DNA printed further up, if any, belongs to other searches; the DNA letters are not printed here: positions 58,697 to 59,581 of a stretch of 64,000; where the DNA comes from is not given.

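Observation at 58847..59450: AT-rich HEPN-like ORF that overlaps livF and appears to donate its start codon and first 14 codons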

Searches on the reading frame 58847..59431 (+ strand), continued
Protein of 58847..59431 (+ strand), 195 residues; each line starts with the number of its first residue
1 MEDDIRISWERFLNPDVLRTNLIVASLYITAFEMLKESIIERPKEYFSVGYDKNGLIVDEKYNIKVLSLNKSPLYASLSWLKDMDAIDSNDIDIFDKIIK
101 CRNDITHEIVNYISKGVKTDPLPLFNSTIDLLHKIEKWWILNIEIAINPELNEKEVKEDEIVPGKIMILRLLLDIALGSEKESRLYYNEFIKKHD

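Call 39: find_related_loci(query=A2, collection=metagenome_contigs, flank=4000)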
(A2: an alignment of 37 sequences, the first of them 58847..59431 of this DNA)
Query A2 (195 aa) in metagenome_contigs; peptide patterns used: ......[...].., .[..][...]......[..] (x = any residue, [..] = any of these).
446 stretches matched a pattern; 284 encode a relative of the query (tblastn E <= 1e-3); the best 80 are kept; 80 distinct loci.
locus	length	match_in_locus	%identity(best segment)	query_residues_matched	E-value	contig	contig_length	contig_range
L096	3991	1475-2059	85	1-195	1e-107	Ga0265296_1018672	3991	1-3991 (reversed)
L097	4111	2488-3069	68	1-194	1e-87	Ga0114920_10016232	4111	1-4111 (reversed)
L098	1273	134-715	65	1-194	2e-92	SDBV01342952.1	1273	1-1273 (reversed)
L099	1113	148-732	64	1-195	6e-92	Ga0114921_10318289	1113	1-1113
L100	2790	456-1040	66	1-195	3e-85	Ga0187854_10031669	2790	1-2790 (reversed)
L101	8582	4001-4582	65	1-194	2e-83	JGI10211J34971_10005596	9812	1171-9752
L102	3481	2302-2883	62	1-194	7e-83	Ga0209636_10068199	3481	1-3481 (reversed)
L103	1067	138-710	62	5-195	9e-87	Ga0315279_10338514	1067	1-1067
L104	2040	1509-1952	84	1-148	1e-82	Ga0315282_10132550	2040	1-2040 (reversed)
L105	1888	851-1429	62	1-193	1e-81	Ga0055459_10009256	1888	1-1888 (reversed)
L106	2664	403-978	60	1-193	9e-77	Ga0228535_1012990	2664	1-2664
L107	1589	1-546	63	12-193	2e-78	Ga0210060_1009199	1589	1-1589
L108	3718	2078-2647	59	1-190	3e-74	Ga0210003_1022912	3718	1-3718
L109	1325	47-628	55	1-194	3e-78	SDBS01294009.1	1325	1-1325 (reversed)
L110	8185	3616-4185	60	1-190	3e-73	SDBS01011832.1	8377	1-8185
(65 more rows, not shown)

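Call 40: find_related_loci(query=A2, collection=viral_contigs, flank=4000)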
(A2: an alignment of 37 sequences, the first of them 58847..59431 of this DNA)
Query A2 (195 aa) in viral_contigs; peptide patterns used: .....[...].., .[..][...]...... (x = any residue, [..] = any of these).
38 stretches matched a pattern; 4 encode a relative of the query (tblastn E <= 1e-3); 4 distinct loci.
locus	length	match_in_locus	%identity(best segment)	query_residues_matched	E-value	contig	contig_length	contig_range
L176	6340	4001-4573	51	1-190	4e-63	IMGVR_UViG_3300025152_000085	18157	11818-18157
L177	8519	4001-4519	43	8-180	2e-50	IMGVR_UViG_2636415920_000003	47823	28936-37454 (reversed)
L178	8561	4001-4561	41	2-187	2e-50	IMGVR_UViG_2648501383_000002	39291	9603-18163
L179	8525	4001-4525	38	8-180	5e-43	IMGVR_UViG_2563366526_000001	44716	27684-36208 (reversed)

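Call 60: fold_search(model_id=the predicted structure, library=viral)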
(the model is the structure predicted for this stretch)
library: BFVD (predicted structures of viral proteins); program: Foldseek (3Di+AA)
matches with E <= 10: 100; with E <= 0.001: 0
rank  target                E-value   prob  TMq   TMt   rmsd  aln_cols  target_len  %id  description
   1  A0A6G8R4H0            1.5e+00  0.12  0.26  0.25  14.7       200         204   14  (no name in the UniProt tables at hand)
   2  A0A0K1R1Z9            1.6e+00  0.11  0.22  0.13  16.3       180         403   14  Tegument protein [Testudinid alphaherpesvirus 3]
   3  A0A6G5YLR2            1.7e+00  0.08  0.18  0.17  15.8       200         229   13  (no name in the UniProt tables at hand)
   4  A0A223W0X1            1.9e+00  0.30  0.34  0.39   6.6       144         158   16  Uncharacterized protein [Agrobacterium phage Atu_ph08]
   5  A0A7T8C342            1.9e+00  0.08  0.20  0.21  20.2       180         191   12  (no name in the UniProt tables at hand)
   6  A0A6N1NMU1            2.0e+00  0.04  0.16  0.12  16.3       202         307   16  Putative orfan [Tupanvirus soda lake]
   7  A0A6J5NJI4            2.5e+00  0.13  0.25  0.10  15.8       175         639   13  Uncharacterized protein [uncultured Caudovirales phage]
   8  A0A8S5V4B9            2.6e+00  0.07  0.20  0.24  13.9       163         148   13  Nucleoporin [Siphoviridae sp. ctNHg2]
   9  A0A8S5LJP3            2.7e+00  0.16  0.30  0.28   8.3       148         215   21  Uncharacterized protein [Myoviridae sp. ct6F13]
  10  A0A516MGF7            2.7e+00  0.04  0.17  0.14  15.7       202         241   14  (no name in the UniProt tables at hand)
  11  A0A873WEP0            2.9e+00  0.13  0.29  0.08  14.9       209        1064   13  (no name in the UniProt tables at hand)
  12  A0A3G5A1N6            3.0e+00  0.10  0.28  0.27  21.4       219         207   14  Uncharacterized protein [Harvfovirus sp.]
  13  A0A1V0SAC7            3.0e+00  0.06  0.19  0.23  19.0       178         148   15  Uncharacterized protein [Catovirus CTV1]
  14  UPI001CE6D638         3.7e+00  0.04  0.15  0.12  26.2       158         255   12  (no name look-up for this kind of identifier)
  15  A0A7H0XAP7            3.8e+00  0.07  0.21  0.22  16.1       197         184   11  (no name in the UniProt tables at hand)
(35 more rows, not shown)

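Call 63: search_protein_representatives(alignment_id=A2)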
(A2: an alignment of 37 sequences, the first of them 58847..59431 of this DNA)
Query: 37 sequences, 197 profile positions. Proteins with E-value up to 0.001 (for the whole library): 1447; up to 1e-10: 1003; up to 1e-30: 316. The best 150 are listed.
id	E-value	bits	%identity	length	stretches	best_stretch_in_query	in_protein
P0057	2.4e-90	317.9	-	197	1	1-196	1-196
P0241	1.4e-73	263.1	-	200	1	1-195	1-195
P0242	2.1e-73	262.6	-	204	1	7-193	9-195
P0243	3.8e-70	252.0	-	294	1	1-194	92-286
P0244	2.4e-69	249.3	-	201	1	1-195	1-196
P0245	6.9e-69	247.9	-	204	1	6-194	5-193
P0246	3.0e-68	245.8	-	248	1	4-193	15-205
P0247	3.2e-68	245.7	-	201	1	4-193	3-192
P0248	7.1e-66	238.0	-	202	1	1-194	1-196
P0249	3.9e-65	235.6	-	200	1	1-195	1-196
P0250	6.1e-65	235.0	-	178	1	10-192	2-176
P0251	4.8e-64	232.1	-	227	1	1-172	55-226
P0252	4.3e-63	228.9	-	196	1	3-194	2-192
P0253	6.7e-63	228.3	-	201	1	4-193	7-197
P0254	7.3e-63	228.2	-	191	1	1-195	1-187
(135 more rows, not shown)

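Call 65: search_protein_families(library=pfam, alignment_id=A4, max_evalue=0.01)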
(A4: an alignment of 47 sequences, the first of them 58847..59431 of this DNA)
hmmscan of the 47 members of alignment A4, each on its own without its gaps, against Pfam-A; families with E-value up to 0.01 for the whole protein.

A. member 1, window:58847-59431:+ (195 aa): 0 families

B. families by the number of members that match (of 47 scanned): 11 families
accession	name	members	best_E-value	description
PF18735.6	HEPN_RiboL-PSP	4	0.0041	RiboL-PSP-HEPN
PF13643.11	DUF4145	3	0.00022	Domain of unknown function (DUF4145)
PF18737.6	HEPN_MAE_28990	2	0.0027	MAE_28990/MAE_18760-like HEPN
PF01934.22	HepT-like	2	0.0085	Ribonuclease HepT-like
PF18739.6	HEPN_Apea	1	0.00035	Apea-like HEPN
PF18730.6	HEPN_Cthe2314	1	0.0041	Cthe_2314-like HEPN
PF00619.27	CARD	1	0.0051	Caspase recruitment domain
PF22963.3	Ig_NUP210_3rd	1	0.0055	NUP210 Ig-like domain 3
PF17397.7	TSX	1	0.0056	TSX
PF20028.4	VMAP-C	1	0.0079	vWA-MoxR associated protein C-terminal domain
PF18731.6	HEPN_Swt1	1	0.0095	Swt1-like HEPN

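Call 69: search_solved_structures(query=A4, max_evalue=10, show_alignments=3)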
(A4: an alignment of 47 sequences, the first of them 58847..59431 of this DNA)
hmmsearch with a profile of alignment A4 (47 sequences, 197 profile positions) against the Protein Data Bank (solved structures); distinct sequences matched with E-value up to 10: 0.

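Call 80: search_protein_families(library=phrogs, alignment_id=A2, max_evalue=0.01)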
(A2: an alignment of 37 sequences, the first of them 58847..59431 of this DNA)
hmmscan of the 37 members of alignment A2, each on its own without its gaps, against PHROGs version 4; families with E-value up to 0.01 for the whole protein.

A. member 1, window:58847-59431:+ (195 aa): 0 families

B. families by the number of members that match (of 37 scanned): 2 families
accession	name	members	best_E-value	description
phrog_25730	-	2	0.0062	-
phrog_11752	-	1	0.0067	-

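Call 84: search_protein_families(library=pfam, proteins=[P0060, P0117, P0089, P0120, P0110, P0098, P0073, P0008], max_evalue=0.1)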
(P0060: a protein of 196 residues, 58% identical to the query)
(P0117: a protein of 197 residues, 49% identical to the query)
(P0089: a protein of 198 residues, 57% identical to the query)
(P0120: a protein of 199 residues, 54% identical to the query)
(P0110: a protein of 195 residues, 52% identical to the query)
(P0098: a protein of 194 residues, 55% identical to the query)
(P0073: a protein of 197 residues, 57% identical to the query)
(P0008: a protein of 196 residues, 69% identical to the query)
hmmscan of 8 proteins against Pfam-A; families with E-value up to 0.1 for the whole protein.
P0060 (196 aa): 3 families
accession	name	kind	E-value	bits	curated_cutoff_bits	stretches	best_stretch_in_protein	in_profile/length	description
PF13643.11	DUF4145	-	0.00036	21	23.1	1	72-109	35-72/88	Domain of unknown function (DUF4145)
PF01934.22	HepT-like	-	0.02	15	23.5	0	76-108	61-93/120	Ribonuclease HepT-like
PF18739.6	HEPN_Apea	-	0.08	13.8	24.4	0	76-132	63-121/136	Apea-like HEPN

P0117 (197 aa): 1 family
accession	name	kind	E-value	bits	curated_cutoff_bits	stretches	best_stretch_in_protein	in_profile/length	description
PF13643.11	DUF4145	-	0.069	13.7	23.1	0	73-108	36-71/88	Domain of unknown function (DUF4145)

P0089 (198 aa): 3 families
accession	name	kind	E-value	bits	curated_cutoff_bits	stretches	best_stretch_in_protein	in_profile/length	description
PF18735.6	HEPN_RiboL-PSP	-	0.017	15.5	28.4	1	33-135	81-178/191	RiboL-PSP-HEPN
PF18730.6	HEPN_Cthe2314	-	0.028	14.9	27.1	0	60-111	82-127/174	Cthe_2314-like HEPN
PF18739.6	HEPN_Apea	-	0.04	14.8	24.4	1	78-132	65-121/136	Apea-like HEPN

P0120 (199 aa): 0 families

P0110 (195 aa): 4 families
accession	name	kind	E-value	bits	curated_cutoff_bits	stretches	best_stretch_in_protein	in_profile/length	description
PF18735.6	HEPN_RiboL-PSP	-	0.0017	18.8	28.4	1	42-134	123-187/191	RiboL-PSP-HEPN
PF18730.6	HEPN_Cthe2314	-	0.0019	18.7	27.1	1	29-118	50-134/174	Cthe_2314-like HEPN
PF13643.11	DUF4145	-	0.017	15.6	23.1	1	70-116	33-79/88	Domain of unknown function (DUF4145)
PF18739.6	HEPN_Apea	-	0.055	14.3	24.4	0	76-126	63-119/136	Apea-like HEPN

P0098 (194 aa): 2 families
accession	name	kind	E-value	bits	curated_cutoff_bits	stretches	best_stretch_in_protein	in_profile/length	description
PF03874.21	RNA_pol_Rpb4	-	0.0054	17.4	25.6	1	99-145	33-76/116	RNA polymerase Rpb4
PF13643.11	DUF4145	-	0.019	15.4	23.1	1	68-109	32-73/88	Domain of unknown function (DUF4145)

P0073 (197 aa): 3 families
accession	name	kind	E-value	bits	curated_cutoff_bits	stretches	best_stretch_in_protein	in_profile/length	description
PF13643.11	DUF4145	-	0.018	15.5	23.1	1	70-109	37-71/88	Domain of unknown function (DUF4145)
PF18735.6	HEPN_RiboL-PSP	-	0.079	13.3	28.4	0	11-136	60-178/191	RiboL-PSP-HEPN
PF18739.6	HEPN_Apea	-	0.091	13.6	24.4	0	76-109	62-97/136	Apea-like HEPN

P0008 (196 aa): 0 families
